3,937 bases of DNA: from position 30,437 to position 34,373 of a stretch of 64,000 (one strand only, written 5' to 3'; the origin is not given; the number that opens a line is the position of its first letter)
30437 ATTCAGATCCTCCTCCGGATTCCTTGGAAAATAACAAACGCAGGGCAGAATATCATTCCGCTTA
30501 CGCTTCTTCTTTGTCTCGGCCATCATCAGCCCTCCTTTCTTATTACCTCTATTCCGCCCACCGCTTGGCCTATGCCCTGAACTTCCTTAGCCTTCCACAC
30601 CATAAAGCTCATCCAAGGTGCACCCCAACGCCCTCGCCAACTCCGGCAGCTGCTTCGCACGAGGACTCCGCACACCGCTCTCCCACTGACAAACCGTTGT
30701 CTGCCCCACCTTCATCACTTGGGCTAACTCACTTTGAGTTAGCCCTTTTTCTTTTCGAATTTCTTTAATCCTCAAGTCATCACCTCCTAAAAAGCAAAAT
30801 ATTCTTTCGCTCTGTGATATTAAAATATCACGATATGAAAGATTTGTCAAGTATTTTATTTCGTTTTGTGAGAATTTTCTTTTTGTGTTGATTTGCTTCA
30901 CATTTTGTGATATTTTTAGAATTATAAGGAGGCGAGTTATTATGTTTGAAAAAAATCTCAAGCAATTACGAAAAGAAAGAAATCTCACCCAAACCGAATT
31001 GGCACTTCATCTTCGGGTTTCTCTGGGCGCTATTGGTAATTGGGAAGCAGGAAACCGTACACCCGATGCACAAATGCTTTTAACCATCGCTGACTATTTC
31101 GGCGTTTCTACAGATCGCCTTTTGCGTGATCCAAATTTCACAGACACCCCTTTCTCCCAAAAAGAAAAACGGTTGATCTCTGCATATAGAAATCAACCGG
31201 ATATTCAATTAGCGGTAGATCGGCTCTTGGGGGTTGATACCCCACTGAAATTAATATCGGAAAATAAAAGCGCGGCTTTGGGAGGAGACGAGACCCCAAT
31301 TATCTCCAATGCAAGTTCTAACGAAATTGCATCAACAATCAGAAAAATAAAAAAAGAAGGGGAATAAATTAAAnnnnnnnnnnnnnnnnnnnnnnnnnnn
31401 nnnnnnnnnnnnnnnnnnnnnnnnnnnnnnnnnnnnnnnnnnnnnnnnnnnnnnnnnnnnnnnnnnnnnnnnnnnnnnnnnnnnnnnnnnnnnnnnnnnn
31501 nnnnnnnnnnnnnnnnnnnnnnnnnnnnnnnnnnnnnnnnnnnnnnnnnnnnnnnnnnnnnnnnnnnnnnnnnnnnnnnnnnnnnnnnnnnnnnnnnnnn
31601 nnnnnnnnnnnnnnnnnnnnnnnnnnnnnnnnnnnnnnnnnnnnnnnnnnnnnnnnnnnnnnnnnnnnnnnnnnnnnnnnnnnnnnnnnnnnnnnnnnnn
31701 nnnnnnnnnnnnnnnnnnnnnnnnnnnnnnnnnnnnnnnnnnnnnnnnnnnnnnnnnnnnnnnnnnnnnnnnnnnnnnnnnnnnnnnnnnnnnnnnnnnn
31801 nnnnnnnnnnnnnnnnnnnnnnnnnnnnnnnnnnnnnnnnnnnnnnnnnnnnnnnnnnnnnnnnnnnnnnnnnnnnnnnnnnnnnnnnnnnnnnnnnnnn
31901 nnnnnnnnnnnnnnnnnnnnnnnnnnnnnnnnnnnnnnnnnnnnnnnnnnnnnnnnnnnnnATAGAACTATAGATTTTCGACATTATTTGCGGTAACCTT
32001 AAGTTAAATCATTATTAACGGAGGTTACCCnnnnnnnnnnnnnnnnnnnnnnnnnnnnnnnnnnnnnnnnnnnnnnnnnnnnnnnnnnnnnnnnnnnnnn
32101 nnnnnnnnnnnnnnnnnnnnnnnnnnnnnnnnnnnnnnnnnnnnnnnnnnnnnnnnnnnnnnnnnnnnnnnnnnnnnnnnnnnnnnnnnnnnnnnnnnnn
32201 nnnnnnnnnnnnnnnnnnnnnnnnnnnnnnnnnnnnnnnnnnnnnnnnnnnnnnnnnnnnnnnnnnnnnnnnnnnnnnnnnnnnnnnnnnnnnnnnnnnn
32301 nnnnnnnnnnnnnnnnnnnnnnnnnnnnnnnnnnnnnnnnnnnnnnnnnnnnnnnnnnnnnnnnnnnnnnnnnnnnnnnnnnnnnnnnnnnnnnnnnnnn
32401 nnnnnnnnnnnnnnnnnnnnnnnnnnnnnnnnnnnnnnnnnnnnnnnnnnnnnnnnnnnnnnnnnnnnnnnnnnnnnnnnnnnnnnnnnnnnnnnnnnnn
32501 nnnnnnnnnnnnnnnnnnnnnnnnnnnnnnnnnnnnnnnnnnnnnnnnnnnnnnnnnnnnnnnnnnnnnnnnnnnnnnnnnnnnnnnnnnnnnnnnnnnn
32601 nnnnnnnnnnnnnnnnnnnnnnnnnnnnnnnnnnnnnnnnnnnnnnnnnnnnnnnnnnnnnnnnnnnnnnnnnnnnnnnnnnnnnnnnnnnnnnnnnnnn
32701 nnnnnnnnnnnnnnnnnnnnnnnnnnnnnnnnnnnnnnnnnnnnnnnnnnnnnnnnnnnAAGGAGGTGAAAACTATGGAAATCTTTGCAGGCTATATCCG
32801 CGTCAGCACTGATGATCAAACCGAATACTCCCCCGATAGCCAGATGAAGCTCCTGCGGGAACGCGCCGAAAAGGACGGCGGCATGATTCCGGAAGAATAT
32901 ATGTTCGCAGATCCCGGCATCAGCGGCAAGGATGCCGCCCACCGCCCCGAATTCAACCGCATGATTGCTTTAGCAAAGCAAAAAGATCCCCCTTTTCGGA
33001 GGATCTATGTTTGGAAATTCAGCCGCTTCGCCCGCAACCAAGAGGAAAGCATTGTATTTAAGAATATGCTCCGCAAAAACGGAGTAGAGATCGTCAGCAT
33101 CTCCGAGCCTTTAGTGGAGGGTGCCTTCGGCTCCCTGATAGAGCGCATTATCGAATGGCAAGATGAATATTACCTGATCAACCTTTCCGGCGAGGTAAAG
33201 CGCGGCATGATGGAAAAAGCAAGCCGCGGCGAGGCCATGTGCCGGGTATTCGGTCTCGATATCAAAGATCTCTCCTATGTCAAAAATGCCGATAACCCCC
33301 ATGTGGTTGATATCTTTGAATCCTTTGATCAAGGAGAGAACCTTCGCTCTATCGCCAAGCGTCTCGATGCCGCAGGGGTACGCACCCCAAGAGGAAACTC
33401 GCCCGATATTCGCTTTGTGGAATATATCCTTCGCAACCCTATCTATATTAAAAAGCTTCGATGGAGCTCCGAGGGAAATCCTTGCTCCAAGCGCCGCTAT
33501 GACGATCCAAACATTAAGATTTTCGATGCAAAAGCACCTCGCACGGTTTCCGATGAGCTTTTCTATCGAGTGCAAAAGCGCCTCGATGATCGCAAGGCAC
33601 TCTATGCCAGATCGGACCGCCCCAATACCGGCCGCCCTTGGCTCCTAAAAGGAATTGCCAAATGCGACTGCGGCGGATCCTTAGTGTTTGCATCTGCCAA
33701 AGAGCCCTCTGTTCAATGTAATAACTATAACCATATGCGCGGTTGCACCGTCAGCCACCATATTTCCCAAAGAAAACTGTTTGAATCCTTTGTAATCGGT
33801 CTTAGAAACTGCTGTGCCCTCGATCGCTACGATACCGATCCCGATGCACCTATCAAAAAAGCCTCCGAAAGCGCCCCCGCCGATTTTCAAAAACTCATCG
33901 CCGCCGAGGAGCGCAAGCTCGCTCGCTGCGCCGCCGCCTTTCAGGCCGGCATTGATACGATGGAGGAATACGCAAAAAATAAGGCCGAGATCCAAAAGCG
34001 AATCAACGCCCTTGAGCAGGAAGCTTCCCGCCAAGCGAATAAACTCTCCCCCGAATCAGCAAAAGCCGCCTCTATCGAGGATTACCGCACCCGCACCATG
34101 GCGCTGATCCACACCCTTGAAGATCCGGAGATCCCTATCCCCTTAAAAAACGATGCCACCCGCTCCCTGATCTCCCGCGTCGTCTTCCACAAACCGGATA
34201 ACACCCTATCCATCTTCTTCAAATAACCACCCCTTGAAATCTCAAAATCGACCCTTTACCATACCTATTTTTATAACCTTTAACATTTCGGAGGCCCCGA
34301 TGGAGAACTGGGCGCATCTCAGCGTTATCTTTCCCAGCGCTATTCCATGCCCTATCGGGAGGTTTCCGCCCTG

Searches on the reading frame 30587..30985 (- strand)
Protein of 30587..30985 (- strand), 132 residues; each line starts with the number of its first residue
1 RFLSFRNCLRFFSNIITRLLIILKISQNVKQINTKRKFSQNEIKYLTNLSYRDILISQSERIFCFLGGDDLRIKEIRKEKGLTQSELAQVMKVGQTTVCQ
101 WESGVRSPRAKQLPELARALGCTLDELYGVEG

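Call 39: search_protein_families(library=pfam, proteins=[window:30587-30985:-], max_evalue=0.01)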
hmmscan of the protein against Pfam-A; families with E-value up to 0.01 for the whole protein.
window:30587-30985:- (132 aa): 8 families
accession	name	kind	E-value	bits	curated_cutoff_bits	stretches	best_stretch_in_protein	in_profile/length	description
PF01381.28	HTH_3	-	2.2e-16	60.1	23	1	73-127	1-55/55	Helix-turn-helix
PF12844.13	HTH_19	-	5.1e-09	36.3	30.2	1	72-128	3-59/64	Helix-turn-helix domain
PF13560.12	HTH_31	-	1.2e-08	35.5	27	1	72-126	5-60/64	Helix-turn-helix domain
PF13443.12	HTH_26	-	1.5e-07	32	22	1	72-130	1-60/63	Cro/C1-type HTH DNA-binding domain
PF04545.22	Sigma70_r4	-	0.0017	18.3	24.1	1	77-103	16-42/50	Sigma-70, region 4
PF13384.12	HTH_23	-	0.0019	18.4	24.6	0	79-101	16-37/50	Homeodomain-like domain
PF02416.21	TatA_B_E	-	0.002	17.8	21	1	110-126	19-35/53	mttA/Hcf106 family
PF07022.19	Phage_CI_repr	-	0.0081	16.9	22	0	83-129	14-59/65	Bacteriophage CI repressor helix-turn-helix domain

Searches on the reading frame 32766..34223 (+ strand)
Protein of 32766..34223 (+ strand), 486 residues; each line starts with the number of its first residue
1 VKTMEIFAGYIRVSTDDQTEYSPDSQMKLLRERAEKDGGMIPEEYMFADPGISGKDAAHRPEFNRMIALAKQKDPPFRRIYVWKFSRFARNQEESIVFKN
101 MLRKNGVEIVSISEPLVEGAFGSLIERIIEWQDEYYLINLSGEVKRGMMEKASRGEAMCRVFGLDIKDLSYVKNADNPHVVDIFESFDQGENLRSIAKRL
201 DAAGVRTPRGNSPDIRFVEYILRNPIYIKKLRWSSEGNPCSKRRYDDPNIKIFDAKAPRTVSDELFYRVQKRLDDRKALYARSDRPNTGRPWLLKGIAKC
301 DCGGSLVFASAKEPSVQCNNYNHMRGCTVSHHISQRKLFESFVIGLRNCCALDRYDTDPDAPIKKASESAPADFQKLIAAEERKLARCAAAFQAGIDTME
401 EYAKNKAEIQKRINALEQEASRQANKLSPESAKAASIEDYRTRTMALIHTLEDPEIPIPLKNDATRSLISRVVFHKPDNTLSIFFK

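Call 39: search_protein_families(library=pfam, proteins=[window:32766-34223:+], max_evalue=0.01)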
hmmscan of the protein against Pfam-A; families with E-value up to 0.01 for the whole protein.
window:32766-34223:+ (486 aa): 4 families
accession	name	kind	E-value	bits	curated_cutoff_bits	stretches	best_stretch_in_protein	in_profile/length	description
PF00239.26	Resolvase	-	3e-25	89.4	23.3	1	8-156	2-144/145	Resolvase, N terminal domain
PF07508.19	Recombinase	-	3.8e-14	53.2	21.1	1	178-276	5-102/102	Recombinase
PF13408.12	Zn_ribbon_recom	-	0.00067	20.4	25.3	1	293-338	1-49/58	Recombinase zinc beta ribbon domain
PF10241.14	KxDL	-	0.0066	17.2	27.2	0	373-423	31-81/86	Uncharacterized conserved protein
